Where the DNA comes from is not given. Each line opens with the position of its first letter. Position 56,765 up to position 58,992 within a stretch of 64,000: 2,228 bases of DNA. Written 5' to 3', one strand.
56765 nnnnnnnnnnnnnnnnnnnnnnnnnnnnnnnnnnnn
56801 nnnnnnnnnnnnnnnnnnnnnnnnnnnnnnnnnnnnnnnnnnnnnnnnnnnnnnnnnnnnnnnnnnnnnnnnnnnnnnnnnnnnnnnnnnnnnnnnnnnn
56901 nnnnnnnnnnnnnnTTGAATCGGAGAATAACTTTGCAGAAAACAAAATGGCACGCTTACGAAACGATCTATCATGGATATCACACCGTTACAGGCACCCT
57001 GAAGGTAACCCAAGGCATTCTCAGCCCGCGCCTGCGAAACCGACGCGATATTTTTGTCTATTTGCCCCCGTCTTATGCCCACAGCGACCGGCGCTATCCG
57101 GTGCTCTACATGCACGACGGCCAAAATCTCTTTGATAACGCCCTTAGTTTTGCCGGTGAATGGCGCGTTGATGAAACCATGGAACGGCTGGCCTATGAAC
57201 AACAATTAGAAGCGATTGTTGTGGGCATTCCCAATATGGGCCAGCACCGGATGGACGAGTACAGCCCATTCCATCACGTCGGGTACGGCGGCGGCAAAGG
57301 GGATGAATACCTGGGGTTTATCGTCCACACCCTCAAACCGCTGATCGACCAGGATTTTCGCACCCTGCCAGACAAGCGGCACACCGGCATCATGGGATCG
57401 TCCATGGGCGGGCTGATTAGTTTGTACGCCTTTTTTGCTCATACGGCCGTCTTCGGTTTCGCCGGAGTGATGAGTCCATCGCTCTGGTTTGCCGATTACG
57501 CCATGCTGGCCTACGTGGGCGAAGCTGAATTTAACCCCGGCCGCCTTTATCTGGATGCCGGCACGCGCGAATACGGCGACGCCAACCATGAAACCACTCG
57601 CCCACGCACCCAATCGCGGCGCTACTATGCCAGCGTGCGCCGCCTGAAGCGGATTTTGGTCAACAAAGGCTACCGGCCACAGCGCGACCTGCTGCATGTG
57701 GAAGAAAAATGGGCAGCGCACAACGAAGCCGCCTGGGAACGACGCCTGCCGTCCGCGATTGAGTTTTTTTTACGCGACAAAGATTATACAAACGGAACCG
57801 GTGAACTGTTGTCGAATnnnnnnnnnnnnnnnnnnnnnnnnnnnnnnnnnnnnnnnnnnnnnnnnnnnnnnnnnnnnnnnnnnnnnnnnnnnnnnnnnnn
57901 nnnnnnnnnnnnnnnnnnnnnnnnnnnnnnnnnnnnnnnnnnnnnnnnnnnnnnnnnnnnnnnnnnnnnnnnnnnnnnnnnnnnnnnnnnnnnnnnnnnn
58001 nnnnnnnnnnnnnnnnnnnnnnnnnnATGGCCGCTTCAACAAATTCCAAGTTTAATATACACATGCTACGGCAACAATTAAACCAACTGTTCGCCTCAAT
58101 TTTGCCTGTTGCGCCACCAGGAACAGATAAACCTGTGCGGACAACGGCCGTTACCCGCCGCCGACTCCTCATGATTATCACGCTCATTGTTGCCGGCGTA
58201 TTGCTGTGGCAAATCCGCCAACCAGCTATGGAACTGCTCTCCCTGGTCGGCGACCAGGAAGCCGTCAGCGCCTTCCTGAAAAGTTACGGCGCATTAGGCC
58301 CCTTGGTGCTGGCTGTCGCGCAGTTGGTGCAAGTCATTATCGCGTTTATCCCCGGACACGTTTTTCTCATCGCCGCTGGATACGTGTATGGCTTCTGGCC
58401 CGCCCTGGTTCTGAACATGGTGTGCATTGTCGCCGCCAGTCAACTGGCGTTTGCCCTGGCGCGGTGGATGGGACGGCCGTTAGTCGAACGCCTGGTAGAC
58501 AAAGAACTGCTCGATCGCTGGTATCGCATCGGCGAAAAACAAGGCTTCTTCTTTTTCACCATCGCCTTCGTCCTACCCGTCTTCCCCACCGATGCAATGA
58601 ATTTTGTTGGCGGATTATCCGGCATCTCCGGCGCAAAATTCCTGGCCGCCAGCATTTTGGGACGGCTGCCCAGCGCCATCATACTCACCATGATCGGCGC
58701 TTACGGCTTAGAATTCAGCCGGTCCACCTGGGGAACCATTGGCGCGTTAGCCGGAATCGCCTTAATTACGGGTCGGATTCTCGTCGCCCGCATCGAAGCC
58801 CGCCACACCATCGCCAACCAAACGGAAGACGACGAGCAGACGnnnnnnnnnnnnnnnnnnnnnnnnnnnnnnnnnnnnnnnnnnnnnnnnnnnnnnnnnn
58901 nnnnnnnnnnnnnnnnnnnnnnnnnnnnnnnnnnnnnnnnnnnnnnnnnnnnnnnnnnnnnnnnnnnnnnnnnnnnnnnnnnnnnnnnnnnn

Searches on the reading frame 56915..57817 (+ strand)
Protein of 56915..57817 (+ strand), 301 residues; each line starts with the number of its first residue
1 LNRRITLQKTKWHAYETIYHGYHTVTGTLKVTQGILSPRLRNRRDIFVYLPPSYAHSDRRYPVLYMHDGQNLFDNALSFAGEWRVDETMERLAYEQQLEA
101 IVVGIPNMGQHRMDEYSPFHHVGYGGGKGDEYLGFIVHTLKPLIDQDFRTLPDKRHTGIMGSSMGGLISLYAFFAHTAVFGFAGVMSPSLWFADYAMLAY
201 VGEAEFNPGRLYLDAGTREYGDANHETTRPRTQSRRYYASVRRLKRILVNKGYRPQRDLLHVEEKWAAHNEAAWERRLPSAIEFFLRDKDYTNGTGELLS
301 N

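Call 20: search_protein_families(library=pfam, proteins=[window:56915-57817:+], max_evalue=0.0001)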
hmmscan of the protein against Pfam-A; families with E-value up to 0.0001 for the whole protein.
window:56915-57817:+ (301 aa): 1 family
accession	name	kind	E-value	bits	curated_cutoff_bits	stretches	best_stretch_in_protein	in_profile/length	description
PF00756.26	Esterase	-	9.6e-33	114.4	22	1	37-281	1-247/251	Putative esterase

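Call 85: search_protein_families(library=ncbifam, proteins=[window:56915-57817:+], max_evalue=0.001)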
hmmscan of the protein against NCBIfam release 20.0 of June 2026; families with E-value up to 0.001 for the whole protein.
window:56915-57817:+ (301 aa): 3 families
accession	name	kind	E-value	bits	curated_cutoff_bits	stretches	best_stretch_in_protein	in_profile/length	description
NF058612.1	GTNG0744Estse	equivalog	1.1e-16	61.5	450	1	31-285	9-239/242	GTNG_0744 family esterase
NF041944.1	Xylase_Ferestase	equivalog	2.6e-09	35.8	1200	1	39-189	477-623/694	bifunctional endo-1,4-beta-xylanase/feruloyl esterase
NF007758.0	PRK10439.1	equivalog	4e-07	29.4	222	1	35-219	189-364/418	enterochelin esterase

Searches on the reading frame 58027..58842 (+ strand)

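Call 20: search_protein_families(library=pfam, proteins=[window:58027-58842:+], max_evalue=0.0001)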
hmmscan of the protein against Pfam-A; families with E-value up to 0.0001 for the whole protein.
window:58027-58842:+ (272 aa): 1 family
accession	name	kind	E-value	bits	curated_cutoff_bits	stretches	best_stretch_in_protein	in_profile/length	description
PF09335.16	VTT_dom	-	6.5e-23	82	33.9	1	108-225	1-122/123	VTT domain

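Call 85: search_protein_families(library=ncbifam, proteins=[window:58027-58842:+], max_evalue=0.001)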
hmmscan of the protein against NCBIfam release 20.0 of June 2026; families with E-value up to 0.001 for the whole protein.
window:58027-58842:+ (272 aa): 1 family
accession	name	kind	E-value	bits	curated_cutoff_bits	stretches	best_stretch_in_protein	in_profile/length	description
NF052604.1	UndecprPTUtpABac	equivalog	0.0006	19.9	250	1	82-242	7-168/198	undecaprenyl phosphate transporter UptA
